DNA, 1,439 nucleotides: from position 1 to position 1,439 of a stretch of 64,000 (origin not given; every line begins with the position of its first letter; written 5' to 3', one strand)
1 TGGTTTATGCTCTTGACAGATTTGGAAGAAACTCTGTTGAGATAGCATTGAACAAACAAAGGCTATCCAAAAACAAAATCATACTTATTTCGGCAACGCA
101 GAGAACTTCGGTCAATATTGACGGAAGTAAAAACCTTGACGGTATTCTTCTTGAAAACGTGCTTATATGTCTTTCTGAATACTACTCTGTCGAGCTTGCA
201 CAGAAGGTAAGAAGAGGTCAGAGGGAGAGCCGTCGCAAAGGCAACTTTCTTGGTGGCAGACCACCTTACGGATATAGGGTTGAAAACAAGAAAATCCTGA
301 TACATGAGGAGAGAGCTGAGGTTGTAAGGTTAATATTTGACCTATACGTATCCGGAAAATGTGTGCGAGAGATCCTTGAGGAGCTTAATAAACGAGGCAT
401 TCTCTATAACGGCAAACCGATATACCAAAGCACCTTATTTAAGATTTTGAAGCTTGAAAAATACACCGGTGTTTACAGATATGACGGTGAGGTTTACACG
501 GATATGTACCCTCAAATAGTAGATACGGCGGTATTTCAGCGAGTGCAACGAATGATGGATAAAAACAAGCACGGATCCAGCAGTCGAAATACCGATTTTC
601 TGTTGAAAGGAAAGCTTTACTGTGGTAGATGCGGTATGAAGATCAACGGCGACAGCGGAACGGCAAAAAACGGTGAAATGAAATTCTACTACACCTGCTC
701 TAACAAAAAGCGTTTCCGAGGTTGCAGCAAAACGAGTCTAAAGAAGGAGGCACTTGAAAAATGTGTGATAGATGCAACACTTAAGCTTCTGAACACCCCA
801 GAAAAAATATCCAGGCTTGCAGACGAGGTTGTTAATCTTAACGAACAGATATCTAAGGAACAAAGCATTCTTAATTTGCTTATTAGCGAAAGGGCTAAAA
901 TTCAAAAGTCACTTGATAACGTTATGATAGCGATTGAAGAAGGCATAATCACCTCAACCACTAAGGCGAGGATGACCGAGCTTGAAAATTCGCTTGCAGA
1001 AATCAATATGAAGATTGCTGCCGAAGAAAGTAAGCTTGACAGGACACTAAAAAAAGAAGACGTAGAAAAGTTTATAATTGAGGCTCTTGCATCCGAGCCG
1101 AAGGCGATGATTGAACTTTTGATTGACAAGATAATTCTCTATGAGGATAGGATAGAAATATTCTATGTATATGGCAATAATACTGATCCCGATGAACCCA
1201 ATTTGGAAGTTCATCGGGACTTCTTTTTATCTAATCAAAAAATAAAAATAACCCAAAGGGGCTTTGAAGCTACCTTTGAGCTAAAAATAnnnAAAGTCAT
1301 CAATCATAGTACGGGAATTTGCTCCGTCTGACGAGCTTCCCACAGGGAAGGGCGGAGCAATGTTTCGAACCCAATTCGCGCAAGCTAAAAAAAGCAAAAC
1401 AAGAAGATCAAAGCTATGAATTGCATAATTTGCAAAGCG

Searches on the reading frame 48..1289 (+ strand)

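Call 25: search_protein_families(library=ncbifam, proteins=[window:48-1289:+])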
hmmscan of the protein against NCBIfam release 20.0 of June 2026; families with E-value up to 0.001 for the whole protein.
window:48-1289:+ (414 aa): 3 families
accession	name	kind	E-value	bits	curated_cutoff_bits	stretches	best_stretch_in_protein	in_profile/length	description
NF047344.1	SCCmet_CcrA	equivalog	6.7e-24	84.8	700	1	24-323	106-397/442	cassette chromosome recombinase CcrA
NF041201.1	recomb_XisF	equivalog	1.6e-20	73.5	375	1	27-308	102-422/465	fdxN element excision recombinase XisF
NF047343.1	SCCmet_CcrB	equivalog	8.1e-19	67.7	900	1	6-338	101-456/542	cassette chromosome recombinase CcrB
